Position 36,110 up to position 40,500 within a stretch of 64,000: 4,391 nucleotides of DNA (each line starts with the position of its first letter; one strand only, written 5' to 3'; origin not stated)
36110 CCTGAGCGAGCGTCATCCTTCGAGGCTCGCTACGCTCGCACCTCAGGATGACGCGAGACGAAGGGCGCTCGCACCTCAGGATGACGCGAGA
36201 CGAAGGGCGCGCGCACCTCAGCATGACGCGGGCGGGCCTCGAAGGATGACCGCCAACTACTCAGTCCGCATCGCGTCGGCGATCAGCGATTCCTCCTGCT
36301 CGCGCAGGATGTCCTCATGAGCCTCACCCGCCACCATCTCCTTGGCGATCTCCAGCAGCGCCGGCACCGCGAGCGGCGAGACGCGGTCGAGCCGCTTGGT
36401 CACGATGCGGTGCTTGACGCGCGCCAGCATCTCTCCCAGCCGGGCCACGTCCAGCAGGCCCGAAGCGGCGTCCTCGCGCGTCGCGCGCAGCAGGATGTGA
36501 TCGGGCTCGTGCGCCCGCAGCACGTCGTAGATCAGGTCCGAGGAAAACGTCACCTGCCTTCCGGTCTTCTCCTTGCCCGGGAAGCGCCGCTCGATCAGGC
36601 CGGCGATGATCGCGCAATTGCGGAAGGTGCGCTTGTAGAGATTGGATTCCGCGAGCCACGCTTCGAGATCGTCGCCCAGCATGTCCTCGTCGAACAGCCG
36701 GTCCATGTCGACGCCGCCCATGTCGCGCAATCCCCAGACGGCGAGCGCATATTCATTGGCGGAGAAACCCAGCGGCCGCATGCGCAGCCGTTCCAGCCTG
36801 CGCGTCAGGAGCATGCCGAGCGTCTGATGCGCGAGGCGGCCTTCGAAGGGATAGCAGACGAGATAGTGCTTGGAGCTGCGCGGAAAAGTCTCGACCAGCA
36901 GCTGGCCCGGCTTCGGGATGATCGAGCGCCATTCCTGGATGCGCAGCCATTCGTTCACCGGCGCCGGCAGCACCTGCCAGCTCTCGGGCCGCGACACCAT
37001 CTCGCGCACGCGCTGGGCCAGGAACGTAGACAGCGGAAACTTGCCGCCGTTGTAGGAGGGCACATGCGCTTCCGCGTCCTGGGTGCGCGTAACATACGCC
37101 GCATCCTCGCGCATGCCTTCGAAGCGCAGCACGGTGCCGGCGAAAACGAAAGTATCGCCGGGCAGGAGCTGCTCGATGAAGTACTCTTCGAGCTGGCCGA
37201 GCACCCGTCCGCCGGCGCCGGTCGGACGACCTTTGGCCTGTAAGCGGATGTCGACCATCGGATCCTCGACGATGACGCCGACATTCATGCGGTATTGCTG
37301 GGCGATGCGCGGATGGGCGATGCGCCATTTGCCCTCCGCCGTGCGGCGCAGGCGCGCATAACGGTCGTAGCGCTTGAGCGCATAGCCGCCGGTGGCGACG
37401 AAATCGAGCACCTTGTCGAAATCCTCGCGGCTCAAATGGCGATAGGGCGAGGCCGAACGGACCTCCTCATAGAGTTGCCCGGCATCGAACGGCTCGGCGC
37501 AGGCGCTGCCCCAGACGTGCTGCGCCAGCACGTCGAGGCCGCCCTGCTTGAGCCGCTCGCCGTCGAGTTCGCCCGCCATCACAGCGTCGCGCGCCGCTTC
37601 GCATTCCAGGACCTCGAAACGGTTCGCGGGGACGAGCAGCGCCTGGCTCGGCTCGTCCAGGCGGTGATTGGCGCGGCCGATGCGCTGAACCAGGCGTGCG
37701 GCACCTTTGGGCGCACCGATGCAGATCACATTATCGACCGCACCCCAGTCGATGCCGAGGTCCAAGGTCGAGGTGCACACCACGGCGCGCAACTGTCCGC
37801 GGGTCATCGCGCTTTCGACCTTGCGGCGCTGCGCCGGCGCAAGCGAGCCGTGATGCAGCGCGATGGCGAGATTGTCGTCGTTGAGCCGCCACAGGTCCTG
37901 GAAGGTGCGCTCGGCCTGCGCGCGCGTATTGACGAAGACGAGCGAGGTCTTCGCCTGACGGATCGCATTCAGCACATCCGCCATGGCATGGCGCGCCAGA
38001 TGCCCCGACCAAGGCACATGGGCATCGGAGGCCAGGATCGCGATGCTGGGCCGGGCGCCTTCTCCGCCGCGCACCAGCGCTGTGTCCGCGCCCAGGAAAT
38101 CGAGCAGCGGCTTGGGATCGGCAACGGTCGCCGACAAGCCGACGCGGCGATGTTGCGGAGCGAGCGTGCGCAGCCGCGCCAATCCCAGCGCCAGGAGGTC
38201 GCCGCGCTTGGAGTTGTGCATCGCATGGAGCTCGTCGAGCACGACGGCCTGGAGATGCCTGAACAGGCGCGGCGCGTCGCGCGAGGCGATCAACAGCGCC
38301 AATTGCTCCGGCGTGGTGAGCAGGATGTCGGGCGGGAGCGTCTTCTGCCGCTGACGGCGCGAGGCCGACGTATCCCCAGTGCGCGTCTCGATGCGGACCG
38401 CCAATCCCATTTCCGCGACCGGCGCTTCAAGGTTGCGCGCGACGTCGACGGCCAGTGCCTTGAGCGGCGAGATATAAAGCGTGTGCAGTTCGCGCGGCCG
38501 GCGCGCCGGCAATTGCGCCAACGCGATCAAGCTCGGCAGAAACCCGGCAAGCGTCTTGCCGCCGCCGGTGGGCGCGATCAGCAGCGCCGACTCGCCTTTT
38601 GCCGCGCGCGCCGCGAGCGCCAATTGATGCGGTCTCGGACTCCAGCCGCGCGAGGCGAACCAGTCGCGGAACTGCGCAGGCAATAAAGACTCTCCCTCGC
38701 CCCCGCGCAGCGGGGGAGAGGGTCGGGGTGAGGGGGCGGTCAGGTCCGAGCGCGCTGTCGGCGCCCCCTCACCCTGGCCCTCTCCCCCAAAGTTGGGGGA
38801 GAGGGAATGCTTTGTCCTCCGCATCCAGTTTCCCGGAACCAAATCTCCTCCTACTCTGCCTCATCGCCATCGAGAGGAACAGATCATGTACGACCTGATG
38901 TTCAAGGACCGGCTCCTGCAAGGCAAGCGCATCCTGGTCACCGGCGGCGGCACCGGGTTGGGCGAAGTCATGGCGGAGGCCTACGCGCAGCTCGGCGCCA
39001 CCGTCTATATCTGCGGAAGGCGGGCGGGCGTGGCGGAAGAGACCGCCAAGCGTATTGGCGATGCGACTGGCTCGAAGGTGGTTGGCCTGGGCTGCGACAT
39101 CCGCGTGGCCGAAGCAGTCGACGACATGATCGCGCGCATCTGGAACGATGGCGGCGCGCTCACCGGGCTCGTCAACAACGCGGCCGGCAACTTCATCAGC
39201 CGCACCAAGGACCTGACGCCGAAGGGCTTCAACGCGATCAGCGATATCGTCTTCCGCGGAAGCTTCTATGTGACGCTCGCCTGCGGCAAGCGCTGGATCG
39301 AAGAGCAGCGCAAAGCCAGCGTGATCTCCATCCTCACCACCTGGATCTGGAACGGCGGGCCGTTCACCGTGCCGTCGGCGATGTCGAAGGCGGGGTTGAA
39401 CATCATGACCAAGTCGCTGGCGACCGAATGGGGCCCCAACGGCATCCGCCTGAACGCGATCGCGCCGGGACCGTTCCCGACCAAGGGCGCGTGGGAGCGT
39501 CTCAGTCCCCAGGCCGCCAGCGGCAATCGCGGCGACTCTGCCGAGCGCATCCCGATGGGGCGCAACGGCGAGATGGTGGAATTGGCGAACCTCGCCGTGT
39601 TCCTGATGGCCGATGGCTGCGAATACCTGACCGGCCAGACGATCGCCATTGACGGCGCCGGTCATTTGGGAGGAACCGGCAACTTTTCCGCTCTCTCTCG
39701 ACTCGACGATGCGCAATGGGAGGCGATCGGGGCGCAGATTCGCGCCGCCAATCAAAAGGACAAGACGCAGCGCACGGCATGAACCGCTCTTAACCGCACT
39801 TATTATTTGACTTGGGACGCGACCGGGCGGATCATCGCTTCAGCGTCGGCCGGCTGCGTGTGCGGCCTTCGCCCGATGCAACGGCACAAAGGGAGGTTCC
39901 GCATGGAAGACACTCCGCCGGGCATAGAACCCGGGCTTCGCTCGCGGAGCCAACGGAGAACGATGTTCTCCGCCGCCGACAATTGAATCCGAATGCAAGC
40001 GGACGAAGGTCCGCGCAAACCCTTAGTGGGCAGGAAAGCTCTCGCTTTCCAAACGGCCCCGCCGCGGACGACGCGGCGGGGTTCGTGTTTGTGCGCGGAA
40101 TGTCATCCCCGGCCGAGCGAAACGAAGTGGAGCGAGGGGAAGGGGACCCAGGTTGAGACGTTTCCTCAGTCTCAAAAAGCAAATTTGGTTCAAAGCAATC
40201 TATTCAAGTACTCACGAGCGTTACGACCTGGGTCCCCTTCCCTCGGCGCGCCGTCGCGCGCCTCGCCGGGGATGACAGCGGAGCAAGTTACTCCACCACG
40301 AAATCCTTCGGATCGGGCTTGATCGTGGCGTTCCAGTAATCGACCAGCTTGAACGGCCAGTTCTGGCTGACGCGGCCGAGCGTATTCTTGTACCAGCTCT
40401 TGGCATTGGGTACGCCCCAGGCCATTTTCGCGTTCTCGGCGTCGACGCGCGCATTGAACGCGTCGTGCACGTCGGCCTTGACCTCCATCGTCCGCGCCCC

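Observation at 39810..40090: ~280 nt multi-hairpin non-coding element with sequestered SD/ATG, mini-ORF and terminator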

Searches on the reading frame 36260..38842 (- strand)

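Call 12: search_protein_families(library=pfam, proteins=[window:36260-38842:-])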
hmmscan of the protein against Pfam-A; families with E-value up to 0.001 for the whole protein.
window:36260-38842:- (861 aa): 6 families
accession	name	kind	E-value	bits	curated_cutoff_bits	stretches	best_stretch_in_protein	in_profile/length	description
PF08494.16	DEAD_assoc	-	7.5e-54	182.9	23.5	1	642-825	1-191/191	DEAD/H associated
PF19306.5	WH_Lhr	-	2e-43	148.1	27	1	420-592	2-166/168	Large helicase-related protein, winged helix domain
PF00270.35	DEAD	-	6.9e-31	107.7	26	1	70-241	1-161/167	DEAD/DEAH box helicase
PF00271.37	Helicase_C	-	6.1e-16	59.1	23.5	1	293-391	11-106/110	Helicase conserved C-terminal domain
PF04851.21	ResIII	-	0.00035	21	22.5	0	76-240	11-162/164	Type III restriction enzyme, res subunit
PF22590.2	Cas3-like_C_2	-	0.00049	20.8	27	0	298-392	3-102/106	CRISPR-associated nuclease/helicase Cas3, C-terminal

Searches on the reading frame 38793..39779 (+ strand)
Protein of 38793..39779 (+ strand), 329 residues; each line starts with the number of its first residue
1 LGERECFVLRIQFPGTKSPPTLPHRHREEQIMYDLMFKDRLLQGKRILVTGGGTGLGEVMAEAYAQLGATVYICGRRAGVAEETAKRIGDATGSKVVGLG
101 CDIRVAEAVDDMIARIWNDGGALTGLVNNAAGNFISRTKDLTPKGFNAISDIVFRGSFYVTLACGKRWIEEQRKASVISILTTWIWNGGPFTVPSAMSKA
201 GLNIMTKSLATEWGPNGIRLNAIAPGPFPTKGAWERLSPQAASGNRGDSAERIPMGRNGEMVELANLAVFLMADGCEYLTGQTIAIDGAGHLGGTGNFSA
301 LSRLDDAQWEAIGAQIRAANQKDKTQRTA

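Call 12: search_protein_families(library=pfam, proteins=[window:38793-39779:+])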
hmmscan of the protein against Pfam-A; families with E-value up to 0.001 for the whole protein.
window:38793-39779:+ (329 aa): 3 families
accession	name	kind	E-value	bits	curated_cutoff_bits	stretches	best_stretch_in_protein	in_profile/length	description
PF13561.12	adh_short_C2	-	5.8e-41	141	27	1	54-288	6-233/236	Enoyl-(Acyl carrier protein) reductase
PF00106.31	adh_short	-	1.7e-33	116.2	26.6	1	45-235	1-189/195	short chain dehydrogenase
PF08659.16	KR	-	8.4e-08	32.8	22.6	1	47-131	3-90/180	KR domain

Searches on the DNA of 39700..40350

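Call 4: search_rna_families(source=window, start=39700, end=40350, threshold=evalue, max_evalue=10, show_alignments=3)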
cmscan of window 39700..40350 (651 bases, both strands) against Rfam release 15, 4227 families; matches with E-value up to 10: 7.
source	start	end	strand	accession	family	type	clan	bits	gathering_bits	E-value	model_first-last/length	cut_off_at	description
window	40098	40279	+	RF04119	MIR1858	Gene; miRNA;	-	38.6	137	5.4e-05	1-197/197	no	MIR1858 microRNA precursor family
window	40129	40253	+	RF00912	mir-877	Gene; miRNA;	-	20.2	47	0.29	1-86/86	no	mir-877 microRNA precursor family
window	39911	39960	-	RF01684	mascRNA-menRNA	Gene;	-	17.3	42.5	1.1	1-56/56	no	MALAT1-associated small cytoplasmic RNA/MEN beta RNA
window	40023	40092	+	RF00371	sroE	Gene; sRNA;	-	16.3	51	0.63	1-92/92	no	sroE RNA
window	40127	40255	-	RF00912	mir-877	Gene; miRNA;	-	15.8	47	4.1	1-86/86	no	mir-877 microRNA precursor family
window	40132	40246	-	RF03230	mir-967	Gene; miRNA;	-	15.7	70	6.1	1-90/90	no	mir-967 microRNA precursor family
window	40126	40257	+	RF03338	MIR4416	Gene; miRNA;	-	14.9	70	2.2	1-147/147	no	MIR4416 microRNA precursor family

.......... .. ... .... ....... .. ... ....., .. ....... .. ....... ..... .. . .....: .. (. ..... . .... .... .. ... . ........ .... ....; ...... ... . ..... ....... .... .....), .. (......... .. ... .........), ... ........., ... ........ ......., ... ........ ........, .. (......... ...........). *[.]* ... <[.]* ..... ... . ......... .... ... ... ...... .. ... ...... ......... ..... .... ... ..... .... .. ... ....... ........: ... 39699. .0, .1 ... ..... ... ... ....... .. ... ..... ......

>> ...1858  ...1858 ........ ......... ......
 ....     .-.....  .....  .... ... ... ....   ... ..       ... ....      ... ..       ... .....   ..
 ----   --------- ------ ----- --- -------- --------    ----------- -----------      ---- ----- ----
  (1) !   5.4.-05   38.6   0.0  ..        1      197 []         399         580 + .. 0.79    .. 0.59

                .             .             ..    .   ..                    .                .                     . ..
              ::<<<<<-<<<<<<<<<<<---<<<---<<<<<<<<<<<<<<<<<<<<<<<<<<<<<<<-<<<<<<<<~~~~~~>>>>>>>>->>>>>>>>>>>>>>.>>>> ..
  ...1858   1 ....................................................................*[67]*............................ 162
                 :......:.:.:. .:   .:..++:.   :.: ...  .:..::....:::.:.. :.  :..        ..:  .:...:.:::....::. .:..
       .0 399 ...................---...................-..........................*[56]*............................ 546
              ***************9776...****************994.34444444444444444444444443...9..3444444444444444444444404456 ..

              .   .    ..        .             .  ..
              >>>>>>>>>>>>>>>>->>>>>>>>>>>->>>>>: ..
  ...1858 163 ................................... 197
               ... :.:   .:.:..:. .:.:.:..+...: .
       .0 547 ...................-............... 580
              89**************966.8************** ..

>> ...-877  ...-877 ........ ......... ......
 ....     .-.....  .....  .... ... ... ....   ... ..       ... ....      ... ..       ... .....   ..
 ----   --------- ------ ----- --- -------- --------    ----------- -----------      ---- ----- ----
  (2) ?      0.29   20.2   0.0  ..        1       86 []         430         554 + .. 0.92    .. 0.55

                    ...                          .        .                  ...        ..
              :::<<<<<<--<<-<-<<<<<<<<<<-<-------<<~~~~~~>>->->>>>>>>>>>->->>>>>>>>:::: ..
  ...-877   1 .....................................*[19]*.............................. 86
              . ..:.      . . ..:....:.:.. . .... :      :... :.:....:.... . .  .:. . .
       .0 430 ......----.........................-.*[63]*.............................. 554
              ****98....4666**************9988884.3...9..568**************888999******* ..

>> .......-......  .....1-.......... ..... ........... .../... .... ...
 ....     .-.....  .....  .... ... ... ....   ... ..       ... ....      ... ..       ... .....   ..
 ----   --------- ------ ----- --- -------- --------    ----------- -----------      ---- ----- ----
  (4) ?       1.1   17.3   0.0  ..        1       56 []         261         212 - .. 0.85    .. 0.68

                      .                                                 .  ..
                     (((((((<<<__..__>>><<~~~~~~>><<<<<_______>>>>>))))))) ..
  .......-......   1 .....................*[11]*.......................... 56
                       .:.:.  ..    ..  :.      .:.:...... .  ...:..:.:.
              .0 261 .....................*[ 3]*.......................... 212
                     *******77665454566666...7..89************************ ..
